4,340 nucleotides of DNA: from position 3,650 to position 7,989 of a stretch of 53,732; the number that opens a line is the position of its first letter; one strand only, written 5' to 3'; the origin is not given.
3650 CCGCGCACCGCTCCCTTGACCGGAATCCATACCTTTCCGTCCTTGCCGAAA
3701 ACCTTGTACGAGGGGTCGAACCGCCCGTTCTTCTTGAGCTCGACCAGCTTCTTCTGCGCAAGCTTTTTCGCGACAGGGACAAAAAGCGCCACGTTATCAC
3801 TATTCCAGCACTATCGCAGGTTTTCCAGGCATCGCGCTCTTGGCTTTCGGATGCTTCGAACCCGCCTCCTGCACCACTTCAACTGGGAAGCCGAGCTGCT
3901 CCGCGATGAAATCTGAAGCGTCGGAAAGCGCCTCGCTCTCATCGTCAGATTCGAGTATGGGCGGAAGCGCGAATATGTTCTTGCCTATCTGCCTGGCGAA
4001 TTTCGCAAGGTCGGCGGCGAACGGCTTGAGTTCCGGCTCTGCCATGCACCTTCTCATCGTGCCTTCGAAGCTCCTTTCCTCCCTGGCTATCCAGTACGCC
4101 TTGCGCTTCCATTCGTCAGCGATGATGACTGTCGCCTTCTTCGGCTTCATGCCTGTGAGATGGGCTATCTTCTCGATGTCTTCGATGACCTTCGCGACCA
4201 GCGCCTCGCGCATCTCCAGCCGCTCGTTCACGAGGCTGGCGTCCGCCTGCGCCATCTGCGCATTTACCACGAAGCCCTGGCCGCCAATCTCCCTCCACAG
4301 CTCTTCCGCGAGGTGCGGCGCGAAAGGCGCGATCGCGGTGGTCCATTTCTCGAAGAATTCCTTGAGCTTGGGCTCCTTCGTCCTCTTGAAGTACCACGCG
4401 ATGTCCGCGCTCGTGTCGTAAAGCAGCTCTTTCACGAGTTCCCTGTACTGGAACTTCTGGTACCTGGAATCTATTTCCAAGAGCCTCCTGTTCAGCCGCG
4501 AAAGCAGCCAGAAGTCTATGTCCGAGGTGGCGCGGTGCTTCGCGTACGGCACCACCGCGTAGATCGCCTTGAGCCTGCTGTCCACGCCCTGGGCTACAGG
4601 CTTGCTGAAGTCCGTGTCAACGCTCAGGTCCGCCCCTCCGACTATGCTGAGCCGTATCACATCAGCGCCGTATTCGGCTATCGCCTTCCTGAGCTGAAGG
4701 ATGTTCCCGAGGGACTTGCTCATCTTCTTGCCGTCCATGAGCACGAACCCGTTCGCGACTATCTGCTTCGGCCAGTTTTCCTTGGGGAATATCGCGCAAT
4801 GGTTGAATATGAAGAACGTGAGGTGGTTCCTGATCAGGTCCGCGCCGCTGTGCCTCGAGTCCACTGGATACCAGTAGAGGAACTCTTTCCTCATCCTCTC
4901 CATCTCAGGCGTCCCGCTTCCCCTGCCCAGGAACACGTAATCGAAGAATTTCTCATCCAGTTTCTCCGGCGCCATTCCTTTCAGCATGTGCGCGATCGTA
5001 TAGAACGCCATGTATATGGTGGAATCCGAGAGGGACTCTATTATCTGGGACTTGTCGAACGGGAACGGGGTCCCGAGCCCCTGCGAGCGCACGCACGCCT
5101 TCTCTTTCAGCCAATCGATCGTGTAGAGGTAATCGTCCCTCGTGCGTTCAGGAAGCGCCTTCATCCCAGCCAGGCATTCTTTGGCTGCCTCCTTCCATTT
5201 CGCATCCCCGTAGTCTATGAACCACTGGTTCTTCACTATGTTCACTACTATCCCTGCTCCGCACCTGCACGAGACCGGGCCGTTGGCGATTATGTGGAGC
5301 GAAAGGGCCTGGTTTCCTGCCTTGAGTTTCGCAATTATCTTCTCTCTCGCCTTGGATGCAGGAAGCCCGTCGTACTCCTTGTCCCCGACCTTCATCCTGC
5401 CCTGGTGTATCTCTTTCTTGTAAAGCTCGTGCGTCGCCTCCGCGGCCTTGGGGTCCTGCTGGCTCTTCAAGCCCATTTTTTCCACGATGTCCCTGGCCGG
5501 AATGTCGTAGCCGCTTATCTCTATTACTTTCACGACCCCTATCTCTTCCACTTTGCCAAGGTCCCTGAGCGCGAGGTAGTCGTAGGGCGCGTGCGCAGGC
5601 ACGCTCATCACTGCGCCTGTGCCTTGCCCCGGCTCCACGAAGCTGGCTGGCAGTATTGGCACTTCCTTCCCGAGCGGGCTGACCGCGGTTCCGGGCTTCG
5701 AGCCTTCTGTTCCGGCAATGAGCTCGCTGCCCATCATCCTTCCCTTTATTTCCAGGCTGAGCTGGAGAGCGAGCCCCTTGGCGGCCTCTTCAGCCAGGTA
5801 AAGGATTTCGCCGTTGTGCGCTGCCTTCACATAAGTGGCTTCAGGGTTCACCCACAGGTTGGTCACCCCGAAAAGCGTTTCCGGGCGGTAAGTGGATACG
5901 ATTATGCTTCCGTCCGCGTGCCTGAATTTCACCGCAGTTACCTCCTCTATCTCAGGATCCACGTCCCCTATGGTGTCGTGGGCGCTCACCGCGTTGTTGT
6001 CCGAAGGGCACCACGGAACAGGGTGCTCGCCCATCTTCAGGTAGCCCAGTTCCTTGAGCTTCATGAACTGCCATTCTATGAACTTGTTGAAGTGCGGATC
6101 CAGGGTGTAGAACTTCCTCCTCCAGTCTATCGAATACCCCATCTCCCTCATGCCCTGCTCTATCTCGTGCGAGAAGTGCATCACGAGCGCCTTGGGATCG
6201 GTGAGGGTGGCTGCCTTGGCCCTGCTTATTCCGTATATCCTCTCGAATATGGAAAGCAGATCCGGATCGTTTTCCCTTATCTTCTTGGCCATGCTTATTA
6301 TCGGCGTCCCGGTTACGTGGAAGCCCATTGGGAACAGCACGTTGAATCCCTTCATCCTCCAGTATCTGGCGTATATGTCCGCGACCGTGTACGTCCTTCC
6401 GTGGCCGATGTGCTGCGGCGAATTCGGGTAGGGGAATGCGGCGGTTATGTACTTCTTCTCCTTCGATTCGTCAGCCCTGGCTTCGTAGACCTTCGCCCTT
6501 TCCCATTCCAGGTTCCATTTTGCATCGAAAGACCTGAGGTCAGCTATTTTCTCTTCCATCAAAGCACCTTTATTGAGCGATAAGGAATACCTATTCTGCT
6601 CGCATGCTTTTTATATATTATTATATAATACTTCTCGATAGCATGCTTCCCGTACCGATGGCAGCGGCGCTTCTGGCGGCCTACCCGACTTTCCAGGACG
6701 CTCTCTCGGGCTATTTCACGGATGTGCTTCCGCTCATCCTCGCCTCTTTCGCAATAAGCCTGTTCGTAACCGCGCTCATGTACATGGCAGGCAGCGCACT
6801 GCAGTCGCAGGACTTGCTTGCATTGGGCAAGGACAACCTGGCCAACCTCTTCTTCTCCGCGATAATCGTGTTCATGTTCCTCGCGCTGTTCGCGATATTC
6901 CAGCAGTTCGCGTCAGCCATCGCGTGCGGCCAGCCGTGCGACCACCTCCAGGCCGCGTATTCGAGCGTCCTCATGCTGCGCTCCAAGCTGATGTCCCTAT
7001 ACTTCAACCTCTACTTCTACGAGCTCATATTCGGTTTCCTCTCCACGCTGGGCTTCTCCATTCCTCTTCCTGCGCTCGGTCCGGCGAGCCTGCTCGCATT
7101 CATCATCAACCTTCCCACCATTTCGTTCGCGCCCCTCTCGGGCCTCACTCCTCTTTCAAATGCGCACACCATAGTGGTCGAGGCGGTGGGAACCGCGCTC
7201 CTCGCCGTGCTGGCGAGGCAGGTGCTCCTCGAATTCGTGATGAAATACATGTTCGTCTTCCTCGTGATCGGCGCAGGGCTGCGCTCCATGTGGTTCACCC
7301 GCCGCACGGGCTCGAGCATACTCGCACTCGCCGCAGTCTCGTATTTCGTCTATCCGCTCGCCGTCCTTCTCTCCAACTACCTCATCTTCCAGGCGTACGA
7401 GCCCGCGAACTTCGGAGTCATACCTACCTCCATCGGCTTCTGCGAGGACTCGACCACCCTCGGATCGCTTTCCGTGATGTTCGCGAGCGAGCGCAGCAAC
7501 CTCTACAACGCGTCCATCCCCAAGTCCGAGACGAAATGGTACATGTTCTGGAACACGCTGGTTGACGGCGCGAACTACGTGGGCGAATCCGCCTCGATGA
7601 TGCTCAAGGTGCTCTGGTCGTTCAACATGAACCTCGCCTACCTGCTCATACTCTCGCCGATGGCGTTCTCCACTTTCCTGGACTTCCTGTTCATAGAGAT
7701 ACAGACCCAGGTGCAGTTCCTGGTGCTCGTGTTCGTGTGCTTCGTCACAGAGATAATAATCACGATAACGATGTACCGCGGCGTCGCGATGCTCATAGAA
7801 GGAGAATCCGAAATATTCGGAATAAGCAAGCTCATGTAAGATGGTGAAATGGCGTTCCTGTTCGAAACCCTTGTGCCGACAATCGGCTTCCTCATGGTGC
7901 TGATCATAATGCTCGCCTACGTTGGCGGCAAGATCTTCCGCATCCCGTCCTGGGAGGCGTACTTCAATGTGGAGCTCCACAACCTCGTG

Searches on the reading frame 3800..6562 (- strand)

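Call 5: search_protein_families(library=pfam, proteins=[window:3800-6562:-], max_evalue=0.01)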
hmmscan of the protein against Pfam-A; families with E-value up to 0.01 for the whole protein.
window:3800-6562:- (920 aa): 5 families
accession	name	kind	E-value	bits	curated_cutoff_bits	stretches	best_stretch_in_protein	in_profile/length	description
PF00133.28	tRNA-synt_1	-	2.7e-38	132.2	22.7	1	19-651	5-412/414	tRNA synthetases class I (I, L, M and V)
PF09334.17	tRNA-synt_1g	-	1.8e-25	90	20.1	2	38-96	2-60/391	tRNA synthetases class I (M)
PF08264.19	Anticodon_1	-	4.1e-21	75.8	25.1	1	683-810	1-143/148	Anticodon-binding domain of tRNA ligase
PF01406.26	tRNA-synt_1e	-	7.1e-14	52.3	27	2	565-641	206-281/301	tRNA synthetases class I (C) catalytic domain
PF13603.12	tRNA-synt_1_2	-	5.4e-10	39.5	25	1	212-330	15-127/185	Leucyl-tRNA synthetase, editing domain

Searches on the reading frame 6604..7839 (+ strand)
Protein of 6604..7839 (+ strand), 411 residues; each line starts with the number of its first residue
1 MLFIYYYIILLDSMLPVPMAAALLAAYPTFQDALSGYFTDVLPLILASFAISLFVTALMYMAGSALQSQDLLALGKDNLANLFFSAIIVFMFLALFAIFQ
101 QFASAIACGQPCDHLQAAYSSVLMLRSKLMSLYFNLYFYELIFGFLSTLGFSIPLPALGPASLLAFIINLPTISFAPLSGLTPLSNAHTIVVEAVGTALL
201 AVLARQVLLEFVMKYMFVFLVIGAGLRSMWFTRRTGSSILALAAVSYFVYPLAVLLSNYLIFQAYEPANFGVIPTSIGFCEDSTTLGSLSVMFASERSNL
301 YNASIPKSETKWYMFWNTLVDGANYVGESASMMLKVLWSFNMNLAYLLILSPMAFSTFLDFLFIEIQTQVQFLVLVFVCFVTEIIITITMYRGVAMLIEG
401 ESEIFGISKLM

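Call 5: search_protein_families(library=pfam, proteins=[window:6604-7839:+], max_evalue=0.01)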
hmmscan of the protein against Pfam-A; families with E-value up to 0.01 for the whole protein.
window:6604-7839:+ (411 aa): 0 families

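Call 71: search_protein_families(library=pfam, alignment_id=A4, max_evalue=10)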
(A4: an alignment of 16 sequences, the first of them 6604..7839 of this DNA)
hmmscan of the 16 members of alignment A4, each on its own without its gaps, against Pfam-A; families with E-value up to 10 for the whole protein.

A. member 1, window:6604-7839:+ (411 aa): 1 family
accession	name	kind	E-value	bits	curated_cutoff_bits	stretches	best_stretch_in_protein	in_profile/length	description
PF03238.18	ESAG1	-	0.48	10.3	27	1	59-135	138-207/227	ESAG protein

B. families by the number of members that match (of 16 scanned): 12 families
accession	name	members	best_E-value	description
PF11158.13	DUF2938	1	0.0056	Protein of unknown function (DUF2938)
PF12226.14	Astro_capsid_p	1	0.061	Turkey astrovirus capsid protein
PF05569.17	Peptidase_M56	1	0.062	BlaR1 peptidase M56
PF20538.3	DUF6753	1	0.16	Family of unknown function (DUF6753)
PF17584.7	ComS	1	0.18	Bacillus competence protein S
PF05589.17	DUF768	1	0.28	Protein of unknown function (DUF768)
PF19029.5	DUF883_C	1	0.29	DUF883 C-terminal glycine zipper region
PF03238.18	ESAG1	1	0.48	ESAG protein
PF20522.3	DUF6737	1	1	Domain of unknown function (DUF6737)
PF04505.17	CD225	1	1.8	Interferon-induced transmembrane protein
PF15817.10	TMEM40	1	2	Transmembrane protein 40 family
PF20447.3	DUF6704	1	8.7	Family of unknown function (DUF6704)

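Call 72: search_solved_structures(query=A4, max_evalue=10)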
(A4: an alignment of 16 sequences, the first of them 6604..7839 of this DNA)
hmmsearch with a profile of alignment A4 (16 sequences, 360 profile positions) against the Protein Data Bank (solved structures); distinct sequences matched with E-value up to 10: 0.
